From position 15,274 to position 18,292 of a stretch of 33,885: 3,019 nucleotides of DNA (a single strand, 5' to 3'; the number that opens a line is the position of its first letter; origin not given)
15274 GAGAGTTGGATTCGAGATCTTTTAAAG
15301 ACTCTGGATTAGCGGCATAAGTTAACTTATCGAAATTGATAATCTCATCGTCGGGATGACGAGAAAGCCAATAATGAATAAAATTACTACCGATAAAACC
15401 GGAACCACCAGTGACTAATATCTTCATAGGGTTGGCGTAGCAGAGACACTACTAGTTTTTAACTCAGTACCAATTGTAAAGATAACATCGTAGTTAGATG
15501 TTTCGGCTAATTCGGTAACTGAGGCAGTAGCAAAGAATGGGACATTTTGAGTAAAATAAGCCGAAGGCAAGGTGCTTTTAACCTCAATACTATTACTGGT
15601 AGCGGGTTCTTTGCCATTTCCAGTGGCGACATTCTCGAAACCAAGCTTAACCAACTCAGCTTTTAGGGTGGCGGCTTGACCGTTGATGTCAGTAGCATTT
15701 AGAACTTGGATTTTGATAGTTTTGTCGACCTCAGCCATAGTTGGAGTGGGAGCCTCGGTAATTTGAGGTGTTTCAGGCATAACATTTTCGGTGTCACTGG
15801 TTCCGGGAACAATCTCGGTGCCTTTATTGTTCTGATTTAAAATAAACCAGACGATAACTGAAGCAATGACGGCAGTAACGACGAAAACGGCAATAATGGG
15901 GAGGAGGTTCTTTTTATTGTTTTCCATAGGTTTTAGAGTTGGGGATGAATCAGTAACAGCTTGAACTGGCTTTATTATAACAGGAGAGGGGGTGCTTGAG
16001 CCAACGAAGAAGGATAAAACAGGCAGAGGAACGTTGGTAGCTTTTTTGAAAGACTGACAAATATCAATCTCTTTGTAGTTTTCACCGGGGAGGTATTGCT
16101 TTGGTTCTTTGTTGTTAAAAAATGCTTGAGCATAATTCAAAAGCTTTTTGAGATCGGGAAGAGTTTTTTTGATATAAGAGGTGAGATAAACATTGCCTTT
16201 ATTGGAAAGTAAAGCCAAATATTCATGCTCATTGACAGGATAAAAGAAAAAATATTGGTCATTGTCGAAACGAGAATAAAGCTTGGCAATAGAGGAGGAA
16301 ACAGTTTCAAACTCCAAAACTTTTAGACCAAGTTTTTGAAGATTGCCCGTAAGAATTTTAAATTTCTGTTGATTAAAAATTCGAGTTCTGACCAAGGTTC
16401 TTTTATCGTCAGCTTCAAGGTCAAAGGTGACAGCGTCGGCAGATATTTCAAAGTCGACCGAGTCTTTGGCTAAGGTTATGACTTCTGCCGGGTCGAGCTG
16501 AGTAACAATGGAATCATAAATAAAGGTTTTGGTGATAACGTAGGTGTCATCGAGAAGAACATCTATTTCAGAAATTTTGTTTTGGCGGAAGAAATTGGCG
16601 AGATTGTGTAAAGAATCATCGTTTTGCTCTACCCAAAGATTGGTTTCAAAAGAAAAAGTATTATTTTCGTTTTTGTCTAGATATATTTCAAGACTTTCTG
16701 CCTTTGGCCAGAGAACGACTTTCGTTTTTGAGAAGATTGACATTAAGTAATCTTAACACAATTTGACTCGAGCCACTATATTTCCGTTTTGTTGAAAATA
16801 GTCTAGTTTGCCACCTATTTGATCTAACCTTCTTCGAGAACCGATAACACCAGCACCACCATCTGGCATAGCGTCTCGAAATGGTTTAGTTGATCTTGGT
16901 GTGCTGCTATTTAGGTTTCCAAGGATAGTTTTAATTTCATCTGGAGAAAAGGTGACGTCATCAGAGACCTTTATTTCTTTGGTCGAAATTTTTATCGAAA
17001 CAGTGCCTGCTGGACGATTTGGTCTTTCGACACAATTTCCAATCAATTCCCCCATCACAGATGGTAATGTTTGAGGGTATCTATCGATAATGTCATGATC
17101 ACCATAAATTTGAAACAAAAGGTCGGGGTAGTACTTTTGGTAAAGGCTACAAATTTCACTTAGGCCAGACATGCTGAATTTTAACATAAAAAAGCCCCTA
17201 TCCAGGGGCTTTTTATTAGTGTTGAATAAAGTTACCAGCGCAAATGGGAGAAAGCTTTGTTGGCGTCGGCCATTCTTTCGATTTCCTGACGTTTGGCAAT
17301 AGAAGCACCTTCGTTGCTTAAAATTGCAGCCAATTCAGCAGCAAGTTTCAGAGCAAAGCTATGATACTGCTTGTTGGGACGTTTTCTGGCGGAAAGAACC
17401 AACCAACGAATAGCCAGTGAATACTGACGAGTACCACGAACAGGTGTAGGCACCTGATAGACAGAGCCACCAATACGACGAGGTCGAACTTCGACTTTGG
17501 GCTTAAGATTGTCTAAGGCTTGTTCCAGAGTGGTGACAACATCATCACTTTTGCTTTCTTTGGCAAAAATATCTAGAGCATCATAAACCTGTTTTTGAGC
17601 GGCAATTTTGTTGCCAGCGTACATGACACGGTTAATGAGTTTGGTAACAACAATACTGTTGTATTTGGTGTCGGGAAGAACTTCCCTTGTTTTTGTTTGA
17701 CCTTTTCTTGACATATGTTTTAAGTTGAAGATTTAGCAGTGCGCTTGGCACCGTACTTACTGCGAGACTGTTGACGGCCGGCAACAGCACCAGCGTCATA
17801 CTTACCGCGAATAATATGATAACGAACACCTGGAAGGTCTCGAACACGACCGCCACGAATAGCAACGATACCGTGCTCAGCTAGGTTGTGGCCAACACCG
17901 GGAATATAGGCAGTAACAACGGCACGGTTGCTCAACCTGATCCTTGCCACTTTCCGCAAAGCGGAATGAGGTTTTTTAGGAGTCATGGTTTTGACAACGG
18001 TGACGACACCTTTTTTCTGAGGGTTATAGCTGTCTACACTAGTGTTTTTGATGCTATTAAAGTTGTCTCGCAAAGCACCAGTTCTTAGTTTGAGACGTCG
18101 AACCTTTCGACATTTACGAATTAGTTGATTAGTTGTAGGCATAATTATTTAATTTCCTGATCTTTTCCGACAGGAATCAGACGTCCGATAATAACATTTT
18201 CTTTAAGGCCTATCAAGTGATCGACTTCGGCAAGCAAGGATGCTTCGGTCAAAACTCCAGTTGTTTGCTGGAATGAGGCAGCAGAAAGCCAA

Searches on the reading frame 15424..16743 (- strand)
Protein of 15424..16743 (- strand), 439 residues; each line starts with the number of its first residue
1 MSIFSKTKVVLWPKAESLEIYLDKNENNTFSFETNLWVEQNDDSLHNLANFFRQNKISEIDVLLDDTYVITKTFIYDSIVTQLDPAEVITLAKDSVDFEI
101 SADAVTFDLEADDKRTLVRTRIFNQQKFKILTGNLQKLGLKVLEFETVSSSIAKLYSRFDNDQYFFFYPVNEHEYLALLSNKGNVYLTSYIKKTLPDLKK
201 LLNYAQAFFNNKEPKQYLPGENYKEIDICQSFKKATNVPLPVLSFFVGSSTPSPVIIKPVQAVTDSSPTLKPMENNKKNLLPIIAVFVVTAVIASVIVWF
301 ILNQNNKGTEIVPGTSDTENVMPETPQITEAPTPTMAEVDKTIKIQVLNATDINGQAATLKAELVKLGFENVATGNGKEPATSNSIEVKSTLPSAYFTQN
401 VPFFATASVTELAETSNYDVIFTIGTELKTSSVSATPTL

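Call 36: search_protein_families(library=pfam, proteins=[window:15424-16743:-], max_evalue=0.00001)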
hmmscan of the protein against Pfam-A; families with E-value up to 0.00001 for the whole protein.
window:15424-16743:- (439 aa): 1 family
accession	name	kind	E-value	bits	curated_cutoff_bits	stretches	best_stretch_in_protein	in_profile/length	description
PF13399.11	LytR_C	-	3.6e-07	31.4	22.2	1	342-387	1-46/86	LytR cell envelope-related transcriptional attenuator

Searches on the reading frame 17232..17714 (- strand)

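Call 36: search_protein_families(library=pfam, proteins=[window:17232-17714:-], max_evalue=0.00001)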
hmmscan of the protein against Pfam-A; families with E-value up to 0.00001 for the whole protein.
window:17232-17714:- (160 aa): 1 family
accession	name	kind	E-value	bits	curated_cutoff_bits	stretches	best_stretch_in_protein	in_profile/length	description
PF00177.27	Ribosomal_S7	-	6e-49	165.9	24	1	2-153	1-148/148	Ribosomal protein S7p/S5e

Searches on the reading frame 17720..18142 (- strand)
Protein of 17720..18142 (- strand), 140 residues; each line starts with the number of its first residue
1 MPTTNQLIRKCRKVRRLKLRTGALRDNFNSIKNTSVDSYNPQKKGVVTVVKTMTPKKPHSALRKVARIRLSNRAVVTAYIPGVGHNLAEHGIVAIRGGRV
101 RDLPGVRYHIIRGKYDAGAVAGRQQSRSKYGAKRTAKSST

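Call 36: search_protein_families(library=pfam, proteins=[window:17720-18142:-], max_evalue=0.00001)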
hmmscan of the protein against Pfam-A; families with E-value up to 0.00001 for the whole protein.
window:17720-18142:- (140 aa): 1 family
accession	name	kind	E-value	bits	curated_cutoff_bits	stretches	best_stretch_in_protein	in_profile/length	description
PF00164.32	Ribosom_S12_S23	-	3e-30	104.6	22.3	1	39-134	10-107/110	Ribosomal protein S12/S23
